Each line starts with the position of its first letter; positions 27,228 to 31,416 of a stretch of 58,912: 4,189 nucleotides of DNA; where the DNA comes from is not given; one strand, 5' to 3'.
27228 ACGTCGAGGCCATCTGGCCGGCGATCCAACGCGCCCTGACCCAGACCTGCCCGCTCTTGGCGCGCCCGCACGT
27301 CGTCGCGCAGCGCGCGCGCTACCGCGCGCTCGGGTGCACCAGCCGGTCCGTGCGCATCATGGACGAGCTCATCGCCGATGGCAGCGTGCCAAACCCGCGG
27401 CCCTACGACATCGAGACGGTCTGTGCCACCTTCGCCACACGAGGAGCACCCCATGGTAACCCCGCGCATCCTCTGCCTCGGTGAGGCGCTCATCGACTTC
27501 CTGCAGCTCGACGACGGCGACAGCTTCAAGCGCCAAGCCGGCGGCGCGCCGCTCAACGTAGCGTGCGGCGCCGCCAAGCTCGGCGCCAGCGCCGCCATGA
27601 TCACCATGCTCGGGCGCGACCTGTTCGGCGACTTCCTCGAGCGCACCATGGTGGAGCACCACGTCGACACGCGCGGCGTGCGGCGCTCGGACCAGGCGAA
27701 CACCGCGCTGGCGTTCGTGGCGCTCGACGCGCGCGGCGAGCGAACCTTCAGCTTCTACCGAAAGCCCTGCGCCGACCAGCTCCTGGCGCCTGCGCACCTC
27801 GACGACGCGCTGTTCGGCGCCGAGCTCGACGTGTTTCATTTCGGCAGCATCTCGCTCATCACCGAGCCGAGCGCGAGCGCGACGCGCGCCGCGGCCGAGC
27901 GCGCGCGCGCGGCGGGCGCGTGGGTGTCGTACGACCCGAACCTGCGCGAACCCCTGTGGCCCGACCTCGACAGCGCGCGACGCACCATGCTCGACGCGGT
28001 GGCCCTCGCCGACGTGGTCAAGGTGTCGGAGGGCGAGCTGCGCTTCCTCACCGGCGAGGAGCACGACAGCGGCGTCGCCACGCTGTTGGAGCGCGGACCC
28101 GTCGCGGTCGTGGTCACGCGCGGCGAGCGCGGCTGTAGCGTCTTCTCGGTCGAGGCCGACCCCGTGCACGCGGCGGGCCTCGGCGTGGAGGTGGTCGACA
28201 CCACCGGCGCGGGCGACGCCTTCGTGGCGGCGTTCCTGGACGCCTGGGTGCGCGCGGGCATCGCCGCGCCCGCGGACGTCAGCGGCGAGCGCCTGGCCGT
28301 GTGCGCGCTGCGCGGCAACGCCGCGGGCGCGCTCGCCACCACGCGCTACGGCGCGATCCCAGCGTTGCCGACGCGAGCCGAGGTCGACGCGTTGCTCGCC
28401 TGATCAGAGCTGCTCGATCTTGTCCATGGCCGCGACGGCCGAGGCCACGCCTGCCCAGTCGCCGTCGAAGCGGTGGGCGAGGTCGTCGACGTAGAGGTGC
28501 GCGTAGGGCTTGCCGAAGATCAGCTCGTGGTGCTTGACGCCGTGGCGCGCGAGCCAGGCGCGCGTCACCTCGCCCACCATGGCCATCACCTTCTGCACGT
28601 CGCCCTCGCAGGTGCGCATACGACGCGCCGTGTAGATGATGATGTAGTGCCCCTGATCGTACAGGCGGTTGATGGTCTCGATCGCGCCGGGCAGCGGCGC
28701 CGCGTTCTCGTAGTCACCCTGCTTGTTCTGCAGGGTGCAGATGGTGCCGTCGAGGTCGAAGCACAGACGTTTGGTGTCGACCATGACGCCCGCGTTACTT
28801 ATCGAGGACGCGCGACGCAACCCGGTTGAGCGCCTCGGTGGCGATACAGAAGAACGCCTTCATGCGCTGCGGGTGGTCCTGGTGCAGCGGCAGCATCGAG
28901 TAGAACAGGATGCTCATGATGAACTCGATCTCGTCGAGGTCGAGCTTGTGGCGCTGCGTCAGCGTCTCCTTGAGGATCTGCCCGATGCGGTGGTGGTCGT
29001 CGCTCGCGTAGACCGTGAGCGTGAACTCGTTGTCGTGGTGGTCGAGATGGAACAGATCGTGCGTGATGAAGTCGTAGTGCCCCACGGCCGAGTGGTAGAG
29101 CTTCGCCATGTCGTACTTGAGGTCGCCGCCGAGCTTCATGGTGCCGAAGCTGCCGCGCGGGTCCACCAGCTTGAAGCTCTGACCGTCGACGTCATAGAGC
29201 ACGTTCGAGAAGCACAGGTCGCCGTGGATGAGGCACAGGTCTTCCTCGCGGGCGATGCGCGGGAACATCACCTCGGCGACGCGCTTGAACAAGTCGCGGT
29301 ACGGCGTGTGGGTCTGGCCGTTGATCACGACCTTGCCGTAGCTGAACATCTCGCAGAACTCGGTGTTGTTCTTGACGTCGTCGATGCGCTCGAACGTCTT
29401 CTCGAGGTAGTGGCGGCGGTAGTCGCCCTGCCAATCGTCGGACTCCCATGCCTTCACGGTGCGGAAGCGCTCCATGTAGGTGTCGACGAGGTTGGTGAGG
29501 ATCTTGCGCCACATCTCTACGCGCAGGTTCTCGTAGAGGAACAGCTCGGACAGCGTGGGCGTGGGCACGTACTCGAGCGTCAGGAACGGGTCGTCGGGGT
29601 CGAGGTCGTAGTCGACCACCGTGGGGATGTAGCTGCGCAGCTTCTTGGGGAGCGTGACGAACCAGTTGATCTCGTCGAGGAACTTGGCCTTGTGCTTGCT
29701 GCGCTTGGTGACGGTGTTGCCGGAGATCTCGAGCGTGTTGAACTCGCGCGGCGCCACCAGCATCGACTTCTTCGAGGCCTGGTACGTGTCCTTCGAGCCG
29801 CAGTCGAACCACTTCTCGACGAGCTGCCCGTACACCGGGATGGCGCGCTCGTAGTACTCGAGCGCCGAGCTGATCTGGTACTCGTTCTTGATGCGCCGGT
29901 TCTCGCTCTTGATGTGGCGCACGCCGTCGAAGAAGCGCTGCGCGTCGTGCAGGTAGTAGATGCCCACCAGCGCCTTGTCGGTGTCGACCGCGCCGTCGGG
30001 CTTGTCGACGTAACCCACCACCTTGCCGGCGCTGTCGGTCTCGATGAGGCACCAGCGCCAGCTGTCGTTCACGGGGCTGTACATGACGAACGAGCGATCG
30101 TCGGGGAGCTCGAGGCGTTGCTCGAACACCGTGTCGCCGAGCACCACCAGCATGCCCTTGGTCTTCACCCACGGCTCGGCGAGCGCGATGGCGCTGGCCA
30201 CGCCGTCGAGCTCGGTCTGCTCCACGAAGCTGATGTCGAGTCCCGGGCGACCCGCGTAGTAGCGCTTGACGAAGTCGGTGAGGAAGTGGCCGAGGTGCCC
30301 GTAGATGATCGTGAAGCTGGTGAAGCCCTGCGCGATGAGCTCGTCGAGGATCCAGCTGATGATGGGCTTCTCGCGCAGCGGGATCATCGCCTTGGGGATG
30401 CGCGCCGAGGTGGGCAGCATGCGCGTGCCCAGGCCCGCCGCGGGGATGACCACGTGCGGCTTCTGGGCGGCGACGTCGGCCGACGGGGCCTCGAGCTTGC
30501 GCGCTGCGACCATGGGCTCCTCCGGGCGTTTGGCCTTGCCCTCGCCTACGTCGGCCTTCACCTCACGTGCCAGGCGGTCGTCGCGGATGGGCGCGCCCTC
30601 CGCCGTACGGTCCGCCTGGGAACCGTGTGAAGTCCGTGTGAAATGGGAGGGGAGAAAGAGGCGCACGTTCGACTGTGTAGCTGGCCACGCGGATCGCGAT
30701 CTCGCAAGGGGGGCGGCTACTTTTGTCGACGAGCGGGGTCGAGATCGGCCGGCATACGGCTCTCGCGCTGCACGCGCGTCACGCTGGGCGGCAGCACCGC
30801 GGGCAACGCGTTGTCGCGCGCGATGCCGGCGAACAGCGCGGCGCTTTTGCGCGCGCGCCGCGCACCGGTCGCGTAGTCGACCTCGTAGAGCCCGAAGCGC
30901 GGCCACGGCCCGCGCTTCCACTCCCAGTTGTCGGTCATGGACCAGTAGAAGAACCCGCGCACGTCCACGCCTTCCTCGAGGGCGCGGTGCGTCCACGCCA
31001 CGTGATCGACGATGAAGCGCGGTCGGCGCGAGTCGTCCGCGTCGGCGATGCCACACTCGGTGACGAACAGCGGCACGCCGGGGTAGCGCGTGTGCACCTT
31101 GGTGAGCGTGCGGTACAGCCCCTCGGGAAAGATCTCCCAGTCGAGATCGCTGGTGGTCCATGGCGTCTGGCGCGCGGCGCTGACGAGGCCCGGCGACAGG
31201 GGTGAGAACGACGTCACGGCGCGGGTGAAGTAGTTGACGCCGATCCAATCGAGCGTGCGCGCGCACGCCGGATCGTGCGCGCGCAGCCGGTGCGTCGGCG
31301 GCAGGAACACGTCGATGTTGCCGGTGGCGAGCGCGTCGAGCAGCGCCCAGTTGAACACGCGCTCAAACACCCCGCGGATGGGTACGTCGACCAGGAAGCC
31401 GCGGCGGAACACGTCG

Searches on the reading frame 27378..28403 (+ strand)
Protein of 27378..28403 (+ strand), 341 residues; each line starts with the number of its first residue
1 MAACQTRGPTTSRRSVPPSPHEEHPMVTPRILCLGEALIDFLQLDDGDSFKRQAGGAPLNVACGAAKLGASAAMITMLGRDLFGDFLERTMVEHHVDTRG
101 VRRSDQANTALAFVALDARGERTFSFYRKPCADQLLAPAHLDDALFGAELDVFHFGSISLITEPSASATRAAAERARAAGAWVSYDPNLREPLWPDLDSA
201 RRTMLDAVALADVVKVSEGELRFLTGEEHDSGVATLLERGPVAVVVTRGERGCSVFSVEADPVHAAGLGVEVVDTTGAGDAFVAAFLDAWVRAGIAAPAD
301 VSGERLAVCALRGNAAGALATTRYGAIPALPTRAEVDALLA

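Call 10: search_protein_families(library=pfam, proteins=[window:27378-28403:+], max_evalue=0.001)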
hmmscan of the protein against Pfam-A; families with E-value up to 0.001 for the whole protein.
window:27378-28403:+ (341 aa): 1 family
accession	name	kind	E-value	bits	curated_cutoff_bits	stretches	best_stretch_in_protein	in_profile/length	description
PF00294.29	PfkB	-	7.2e-64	216.4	25.8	1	30-332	3-301/302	pfkB family carbohydrate kinase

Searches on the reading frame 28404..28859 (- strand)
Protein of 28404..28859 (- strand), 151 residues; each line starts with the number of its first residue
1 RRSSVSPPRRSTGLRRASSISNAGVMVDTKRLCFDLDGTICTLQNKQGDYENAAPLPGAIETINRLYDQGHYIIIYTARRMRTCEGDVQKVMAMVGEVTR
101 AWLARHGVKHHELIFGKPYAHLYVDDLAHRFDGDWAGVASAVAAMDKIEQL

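Call 10: search_protein_families(library=pfam, proteins=[window:28404-28859:-], max_evalue=0.001)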
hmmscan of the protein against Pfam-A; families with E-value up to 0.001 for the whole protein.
window:28404-28859:- (151 aa): 2 families
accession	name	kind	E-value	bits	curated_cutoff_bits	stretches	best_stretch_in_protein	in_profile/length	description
PF08282.18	Hydrolase_3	-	5.3e-05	23.5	20.9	1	32-85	1-46/255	haloacid dehalogenase-like hydrolase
PF24694.1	LNS2_PITM1-3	-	5.8e-05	23.5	27.7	1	33-116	2-71/124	PITM 1-3, LNS2 domain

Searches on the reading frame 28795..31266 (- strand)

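Call 10: search_protein_families(library=pfam, proteins=[window:28795-31266:-], max_evalue=0.001)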
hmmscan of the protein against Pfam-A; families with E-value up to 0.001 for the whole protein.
window:28795-31266:- (823 aa): 2 families
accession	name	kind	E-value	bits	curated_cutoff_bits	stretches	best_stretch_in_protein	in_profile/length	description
PF00483.29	NTP_transferase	-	2.3e-16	60.6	21.2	1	273-496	3-236/245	Nucleotidyl transferase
PF12804.13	NTP_transf_3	-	1.3e-08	35.6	27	1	272-381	1-98/160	MobA-like NTP transferase domain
